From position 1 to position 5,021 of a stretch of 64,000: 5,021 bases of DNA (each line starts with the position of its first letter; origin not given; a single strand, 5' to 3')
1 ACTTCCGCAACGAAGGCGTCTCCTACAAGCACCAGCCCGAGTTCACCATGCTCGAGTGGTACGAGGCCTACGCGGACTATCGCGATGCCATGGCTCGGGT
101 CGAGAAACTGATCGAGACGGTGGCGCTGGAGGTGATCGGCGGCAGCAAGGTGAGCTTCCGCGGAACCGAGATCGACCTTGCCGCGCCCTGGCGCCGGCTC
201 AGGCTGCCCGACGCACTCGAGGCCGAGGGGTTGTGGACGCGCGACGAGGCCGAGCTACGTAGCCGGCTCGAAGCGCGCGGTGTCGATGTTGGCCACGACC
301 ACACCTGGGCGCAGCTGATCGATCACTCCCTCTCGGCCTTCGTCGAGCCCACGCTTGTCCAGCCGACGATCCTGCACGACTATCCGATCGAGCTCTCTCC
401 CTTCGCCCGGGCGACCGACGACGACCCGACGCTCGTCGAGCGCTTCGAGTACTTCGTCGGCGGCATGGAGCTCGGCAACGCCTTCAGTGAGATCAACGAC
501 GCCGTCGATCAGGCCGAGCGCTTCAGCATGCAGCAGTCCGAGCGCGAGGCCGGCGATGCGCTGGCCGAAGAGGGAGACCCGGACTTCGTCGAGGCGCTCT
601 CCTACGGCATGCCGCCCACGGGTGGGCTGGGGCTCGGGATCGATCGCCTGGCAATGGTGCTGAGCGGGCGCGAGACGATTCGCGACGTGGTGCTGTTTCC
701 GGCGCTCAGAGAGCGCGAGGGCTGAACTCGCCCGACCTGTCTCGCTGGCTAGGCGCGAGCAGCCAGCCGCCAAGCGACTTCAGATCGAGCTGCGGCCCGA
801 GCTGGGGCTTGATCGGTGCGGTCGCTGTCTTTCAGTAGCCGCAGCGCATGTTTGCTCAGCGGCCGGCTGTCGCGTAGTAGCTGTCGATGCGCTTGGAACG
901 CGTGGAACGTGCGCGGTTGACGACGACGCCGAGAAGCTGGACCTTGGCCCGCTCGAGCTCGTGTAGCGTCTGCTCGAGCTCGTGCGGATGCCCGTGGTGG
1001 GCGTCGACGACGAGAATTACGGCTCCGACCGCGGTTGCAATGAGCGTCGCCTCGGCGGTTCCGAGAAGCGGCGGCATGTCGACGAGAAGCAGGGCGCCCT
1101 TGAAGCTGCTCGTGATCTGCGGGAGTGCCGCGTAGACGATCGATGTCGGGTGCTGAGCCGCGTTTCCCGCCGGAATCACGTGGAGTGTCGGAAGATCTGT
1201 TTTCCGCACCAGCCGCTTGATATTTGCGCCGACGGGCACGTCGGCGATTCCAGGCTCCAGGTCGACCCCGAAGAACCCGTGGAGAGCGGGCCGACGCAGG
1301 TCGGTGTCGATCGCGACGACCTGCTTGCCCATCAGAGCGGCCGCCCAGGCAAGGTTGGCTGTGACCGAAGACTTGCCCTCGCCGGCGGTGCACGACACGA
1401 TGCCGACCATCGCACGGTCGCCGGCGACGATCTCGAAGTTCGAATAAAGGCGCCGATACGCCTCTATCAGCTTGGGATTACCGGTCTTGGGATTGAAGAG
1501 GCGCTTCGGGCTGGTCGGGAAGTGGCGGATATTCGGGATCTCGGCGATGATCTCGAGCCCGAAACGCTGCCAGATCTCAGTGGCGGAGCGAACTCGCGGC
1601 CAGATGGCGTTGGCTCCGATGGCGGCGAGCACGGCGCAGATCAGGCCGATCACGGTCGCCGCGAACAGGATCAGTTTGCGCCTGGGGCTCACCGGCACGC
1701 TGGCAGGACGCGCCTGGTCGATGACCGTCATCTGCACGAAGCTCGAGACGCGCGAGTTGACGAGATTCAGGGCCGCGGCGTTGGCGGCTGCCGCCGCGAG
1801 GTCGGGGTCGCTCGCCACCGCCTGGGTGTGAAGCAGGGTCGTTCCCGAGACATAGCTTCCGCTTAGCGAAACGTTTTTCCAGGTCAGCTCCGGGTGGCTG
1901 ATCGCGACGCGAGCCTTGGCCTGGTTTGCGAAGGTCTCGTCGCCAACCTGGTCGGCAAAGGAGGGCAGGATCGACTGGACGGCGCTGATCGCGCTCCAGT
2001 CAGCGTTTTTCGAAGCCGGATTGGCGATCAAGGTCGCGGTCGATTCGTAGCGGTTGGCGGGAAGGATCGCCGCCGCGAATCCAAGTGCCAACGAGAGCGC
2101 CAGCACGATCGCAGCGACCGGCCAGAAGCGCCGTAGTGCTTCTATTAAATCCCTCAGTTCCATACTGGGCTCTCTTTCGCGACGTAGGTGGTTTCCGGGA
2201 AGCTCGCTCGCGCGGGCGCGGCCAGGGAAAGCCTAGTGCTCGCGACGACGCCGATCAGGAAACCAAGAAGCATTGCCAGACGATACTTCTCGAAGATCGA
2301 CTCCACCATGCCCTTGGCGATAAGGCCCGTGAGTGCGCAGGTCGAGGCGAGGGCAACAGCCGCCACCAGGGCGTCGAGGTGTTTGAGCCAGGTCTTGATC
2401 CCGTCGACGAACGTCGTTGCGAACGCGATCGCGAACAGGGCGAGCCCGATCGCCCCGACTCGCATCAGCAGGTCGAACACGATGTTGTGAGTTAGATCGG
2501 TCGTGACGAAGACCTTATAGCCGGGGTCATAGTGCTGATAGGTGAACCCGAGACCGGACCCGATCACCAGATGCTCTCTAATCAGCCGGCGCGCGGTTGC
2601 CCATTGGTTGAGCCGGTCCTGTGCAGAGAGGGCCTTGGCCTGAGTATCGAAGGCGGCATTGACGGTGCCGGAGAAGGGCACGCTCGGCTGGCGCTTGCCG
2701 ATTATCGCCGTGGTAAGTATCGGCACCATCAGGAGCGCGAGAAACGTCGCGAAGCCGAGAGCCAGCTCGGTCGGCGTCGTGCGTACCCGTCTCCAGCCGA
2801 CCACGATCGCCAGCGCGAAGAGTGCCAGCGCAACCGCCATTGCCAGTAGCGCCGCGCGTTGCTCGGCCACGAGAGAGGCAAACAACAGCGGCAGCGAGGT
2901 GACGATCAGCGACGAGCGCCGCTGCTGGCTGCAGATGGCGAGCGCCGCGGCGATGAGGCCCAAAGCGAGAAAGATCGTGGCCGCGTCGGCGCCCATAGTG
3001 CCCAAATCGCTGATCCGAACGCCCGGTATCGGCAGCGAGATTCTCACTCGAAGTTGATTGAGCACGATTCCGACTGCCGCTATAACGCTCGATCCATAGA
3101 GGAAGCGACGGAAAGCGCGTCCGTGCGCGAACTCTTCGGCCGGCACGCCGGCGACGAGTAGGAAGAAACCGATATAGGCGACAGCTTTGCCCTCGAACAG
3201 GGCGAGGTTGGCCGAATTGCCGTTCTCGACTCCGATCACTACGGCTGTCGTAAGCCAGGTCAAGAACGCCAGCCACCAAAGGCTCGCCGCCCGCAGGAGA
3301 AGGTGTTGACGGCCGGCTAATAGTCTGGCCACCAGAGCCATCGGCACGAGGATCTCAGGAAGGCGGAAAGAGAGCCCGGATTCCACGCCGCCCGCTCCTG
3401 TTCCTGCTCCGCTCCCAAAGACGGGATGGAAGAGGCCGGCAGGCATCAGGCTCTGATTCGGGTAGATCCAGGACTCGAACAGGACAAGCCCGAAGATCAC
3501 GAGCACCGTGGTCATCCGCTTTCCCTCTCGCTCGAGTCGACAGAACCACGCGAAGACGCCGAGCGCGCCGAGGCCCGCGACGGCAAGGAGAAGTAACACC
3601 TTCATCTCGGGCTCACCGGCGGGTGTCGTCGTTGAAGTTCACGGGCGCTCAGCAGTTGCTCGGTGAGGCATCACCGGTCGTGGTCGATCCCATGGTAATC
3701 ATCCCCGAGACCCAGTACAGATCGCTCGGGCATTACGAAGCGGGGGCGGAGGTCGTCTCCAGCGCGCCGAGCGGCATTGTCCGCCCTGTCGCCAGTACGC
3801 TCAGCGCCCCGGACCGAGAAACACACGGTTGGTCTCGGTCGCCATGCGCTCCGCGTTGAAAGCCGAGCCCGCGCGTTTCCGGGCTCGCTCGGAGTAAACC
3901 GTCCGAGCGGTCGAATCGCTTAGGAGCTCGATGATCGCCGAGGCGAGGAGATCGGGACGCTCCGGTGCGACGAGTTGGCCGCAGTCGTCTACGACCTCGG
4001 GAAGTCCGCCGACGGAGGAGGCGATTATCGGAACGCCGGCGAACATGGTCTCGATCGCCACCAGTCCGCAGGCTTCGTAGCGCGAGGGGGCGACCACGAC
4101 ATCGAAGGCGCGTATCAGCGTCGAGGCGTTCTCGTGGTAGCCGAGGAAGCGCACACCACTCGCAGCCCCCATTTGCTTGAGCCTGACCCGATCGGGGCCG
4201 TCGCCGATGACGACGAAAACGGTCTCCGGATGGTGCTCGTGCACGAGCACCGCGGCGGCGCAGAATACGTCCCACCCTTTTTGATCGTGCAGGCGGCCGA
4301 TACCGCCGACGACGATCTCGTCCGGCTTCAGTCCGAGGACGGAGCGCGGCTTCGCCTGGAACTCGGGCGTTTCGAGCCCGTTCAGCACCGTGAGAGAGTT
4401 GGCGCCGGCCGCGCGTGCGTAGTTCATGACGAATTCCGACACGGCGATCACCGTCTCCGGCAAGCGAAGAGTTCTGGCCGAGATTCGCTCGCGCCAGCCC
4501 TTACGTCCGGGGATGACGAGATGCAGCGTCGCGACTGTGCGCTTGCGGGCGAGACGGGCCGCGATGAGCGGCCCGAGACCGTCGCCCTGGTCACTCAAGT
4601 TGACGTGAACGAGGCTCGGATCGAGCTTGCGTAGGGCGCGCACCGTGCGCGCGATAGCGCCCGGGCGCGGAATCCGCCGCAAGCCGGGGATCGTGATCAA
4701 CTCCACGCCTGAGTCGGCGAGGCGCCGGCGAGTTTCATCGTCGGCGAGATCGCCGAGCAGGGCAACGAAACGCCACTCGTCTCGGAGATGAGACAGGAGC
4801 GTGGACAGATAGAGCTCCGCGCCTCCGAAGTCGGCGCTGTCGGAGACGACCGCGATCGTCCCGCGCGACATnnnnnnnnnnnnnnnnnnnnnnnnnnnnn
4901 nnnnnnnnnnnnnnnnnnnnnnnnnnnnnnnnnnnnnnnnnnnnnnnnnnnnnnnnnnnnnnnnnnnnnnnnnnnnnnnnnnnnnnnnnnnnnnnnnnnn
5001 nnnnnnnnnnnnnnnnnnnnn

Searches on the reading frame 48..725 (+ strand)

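Call 20: search_protein_families(library=pfam, proteins=[window:48-725:+], max_evalue=0.0001)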
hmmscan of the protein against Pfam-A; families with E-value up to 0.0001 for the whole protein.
window:48-725:+ (225 aa): 1 family
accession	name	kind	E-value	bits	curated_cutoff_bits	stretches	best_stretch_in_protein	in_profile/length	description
PF00152.25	tRNA-synt_2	-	3.2e-39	135.3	25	1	1-219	116-306/308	tRNA synthetases class II (D, K and N)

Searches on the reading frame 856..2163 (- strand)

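Call 20: search_protein_families(library=pfam, proteins=[window:856-2163:-], max_evalue=0.0001)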
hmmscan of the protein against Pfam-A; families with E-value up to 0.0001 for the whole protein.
window:856-2163:- (435 aa): 3 families
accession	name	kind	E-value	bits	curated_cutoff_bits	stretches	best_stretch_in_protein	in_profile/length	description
PF01656.29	CbiA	-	1.9e-09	38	25.4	1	255-422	3-87/125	CobQ/CobB/MinD/ParA nucleotide binding domain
PF10609.15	ParA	-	5.4e-09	36.3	27.1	1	251-419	4-176/246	NUBPL iron-transfer P-loop NTPase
PF13807.11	GNVR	-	5.2e-06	26.7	27.7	1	140-182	36-78/82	G-rich domain on putative tyrosine kinase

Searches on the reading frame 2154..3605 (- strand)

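Call 20: search_protein_families(library=pfam, proteins=[window:2154-3605:-], max_evalue=0.0001)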
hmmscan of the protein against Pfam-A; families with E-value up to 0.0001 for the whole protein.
window:2154-3605:- (483 aa): 1 family
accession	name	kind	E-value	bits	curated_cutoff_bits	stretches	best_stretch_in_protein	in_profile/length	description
PF04932.20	Wzy_C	-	5.7e-15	55.8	31.7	1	238-392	4-149/149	O-Antigen ligase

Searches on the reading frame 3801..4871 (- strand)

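Call 20: search_protein_families(library=pfam, proteins=[window:3801-4871:-], max_evalue=0.0001)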
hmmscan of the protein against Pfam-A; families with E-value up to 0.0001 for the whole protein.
window:3801-4871:- (356 aa): 5 families
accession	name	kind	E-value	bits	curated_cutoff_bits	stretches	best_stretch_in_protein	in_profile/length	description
PF13692.12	Glyco_trans_1_4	-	1.1e-31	110.5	27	1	187-319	3-142/142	Glycosyl transferases group 1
PF00534.26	Glycos_transf_1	-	2.1e-30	106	26.4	1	176-333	6-172/172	Glycosyl transferases group 1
PF13439.12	Glyco_transf_4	-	7.2e-14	52.6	28.5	1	15-158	1-155/170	Glycosyltransferase Family 4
PF13579.12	Glyco_trans_4_4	-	2.7e-10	41.3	29.7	1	16-157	1-147/158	Glycosyl transferase 4-like domain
PF20706.3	GT4-conflict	-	7.3e-10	38.8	26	1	175-297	189-323/385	Family 4 Glycosyltransferase in conflict systems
